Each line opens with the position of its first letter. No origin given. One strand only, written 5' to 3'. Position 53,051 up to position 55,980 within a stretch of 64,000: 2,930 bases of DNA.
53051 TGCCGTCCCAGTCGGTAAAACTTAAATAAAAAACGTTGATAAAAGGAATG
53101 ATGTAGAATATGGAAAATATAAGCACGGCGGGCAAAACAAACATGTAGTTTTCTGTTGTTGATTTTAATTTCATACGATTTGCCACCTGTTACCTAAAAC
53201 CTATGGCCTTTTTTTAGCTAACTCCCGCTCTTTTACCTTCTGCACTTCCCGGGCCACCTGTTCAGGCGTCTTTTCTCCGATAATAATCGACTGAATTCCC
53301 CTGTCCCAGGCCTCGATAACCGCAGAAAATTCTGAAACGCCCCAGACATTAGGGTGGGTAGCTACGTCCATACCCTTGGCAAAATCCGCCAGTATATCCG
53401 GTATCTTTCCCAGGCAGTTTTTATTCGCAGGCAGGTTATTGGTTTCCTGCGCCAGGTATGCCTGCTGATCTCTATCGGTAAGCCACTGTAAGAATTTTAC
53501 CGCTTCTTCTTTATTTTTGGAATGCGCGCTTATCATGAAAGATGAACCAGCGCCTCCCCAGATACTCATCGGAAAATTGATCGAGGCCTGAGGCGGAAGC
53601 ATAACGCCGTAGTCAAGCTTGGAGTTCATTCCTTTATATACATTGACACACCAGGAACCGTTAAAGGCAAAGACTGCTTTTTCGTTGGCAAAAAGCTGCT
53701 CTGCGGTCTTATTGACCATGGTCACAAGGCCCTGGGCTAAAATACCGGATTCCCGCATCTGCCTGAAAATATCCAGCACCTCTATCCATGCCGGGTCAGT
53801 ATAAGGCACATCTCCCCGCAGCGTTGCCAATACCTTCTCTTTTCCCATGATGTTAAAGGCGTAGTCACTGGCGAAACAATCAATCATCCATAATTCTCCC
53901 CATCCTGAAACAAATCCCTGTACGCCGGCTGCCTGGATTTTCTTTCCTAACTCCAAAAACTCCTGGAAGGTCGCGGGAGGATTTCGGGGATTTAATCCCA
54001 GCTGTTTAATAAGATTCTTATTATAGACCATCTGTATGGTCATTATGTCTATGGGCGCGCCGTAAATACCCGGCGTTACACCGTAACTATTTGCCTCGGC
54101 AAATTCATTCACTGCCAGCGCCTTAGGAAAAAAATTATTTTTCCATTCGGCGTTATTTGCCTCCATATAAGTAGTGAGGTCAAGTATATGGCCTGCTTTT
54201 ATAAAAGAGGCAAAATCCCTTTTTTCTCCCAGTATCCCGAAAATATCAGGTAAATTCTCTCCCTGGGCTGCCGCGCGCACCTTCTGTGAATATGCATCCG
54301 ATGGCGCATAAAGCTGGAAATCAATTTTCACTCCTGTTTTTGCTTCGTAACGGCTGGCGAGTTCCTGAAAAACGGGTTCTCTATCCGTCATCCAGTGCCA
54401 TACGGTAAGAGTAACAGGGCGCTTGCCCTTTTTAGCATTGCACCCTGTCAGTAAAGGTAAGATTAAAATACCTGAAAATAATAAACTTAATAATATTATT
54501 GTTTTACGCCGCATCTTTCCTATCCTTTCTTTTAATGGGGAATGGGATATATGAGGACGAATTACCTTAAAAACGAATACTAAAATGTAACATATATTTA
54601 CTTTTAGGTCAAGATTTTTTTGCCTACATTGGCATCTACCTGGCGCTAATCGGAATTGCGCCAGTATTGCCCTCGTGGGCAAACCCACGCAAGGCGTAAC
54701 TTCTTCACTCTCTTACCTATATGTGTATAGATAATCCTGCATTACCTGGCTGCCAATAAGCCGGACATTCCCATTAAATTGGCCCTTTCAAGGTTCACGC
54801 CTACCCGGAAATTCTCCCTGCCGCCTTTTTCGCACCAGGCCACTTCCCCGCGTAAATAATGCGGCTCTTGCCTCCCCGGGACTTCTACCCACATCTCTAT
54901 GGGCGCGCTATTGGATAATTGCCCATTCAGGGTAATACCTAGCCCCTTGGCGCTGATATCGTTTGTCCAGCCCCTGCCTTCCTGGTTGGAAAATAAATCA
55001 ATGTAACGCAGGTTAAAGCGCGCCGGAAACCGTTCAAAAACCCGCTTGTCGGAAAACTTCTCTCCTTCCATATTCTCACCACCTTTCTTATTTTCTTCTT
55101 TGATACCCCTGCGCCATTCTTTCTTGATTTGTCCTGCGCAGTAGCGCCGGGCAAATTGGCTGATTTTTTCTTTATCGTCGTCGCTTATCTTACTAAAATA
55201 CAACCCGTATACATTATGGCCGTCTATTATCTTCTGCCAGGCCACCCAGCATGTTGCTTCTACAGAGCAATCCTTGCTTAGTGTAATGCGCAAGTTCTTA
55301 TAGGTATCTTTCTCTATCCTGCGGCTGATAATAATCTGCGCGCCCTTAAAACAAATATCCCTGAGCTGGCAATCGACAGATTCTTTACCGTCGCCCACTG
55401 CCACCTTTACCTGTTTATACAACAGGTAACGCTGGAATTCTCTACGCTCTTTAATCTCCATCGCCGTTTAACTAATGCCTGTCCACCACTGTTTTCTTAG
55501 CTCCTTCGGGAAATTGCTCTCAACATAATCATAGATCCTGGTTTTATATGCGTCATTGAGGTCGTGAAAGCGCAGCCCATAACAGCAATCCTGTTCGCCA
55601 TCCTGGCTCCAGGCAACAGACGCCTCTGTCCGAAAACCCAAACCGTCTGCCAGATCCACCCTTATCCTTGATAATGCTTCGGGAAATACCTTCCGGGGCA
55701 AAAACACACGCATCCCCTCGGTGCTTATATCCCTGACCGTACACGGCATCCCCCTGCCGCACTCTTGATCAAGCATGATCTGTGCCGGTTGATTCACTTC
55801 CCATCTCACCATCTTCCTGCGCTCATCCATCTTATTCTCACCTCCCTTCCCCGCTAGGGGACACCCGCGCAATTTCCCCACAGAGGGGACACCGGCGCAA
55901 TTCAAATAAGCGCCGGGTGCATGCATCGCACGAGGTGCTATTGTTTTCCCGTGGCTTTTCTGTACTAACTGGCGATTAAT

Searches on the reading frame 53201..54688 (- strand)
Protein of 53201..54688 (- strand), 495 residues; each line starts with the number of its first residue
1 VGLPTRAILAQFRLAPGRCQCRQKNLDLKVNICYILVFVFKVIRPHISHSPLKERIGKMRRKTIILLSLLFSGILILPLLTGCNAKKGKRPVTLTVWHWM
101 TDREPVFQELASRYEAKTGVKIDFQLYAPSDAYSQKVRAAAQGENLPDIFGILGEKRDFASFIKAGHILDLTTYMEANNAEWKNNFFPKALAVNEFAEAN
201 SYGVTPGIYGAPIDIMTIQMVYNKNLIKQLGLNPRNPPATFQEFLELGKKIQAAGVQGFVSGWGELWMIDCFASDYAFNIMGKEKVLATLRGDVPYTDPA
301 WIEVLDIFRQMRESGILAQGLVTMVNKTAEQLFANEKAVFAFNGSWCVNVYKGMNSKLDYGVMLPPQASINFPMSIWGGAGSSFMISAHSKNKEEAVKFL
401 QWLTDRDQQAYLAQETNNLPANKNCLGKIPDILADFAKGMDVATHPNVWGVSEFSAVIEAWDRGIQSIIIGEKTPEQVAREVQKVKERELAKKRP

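Call 56: search_protein_families(library=pfam, proteins=[window:53201-54688:-], max_evalue=0.001)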
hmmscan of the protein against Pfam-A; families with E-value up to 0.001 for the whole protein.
window:53201-54688:- (495 aa): 3 families
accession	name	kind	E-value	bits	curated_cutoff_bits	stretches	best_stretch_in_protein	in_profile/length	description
PF13416.11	SBP_bac_8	-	8.8e-37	127.8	27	1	110-426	2-266/279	Bacterial extracellular solute-binding protein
PF01547.30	SBP_bac_1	-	1.3e-34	121.1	26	1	104-410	7-307/307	Bacterial extracellular solute-binding protein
PF13531.11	SBP_bac_11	-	0.00034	20.9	25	0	104-169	10-69/227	Bacterial extracellular solute-binding protein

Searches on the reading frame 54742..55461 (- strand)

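Call 56: search_protein_families(library=pfam, proteins=[window:54742-55461:-], max_evalue=0.001)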
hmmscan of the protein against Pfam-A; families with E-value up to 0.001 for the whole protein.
window:54742-55461:- (239 aa): 1 family
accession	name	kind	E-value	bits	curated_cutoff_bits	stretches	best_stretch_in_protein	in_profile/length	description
PF07238.19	PilZ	-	1.2e-22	80.6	22.5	2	5-104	1-100/102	PilZ domain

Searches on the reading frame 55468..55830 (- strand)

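Call 56: search_protein_families(library=pfam, proteins=[window:55468-55830:-], max_evalue=0.001)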
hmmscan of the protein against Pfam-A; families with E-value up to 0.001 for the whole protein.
window:55468-55830:- (120 aa): 1 family
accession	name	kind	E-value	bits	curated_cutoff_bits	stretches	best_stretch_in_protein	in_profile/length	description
PF07238.19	PilZ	-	3.4e-13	50.3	22.5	1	3-104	1-101/102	PilZ domain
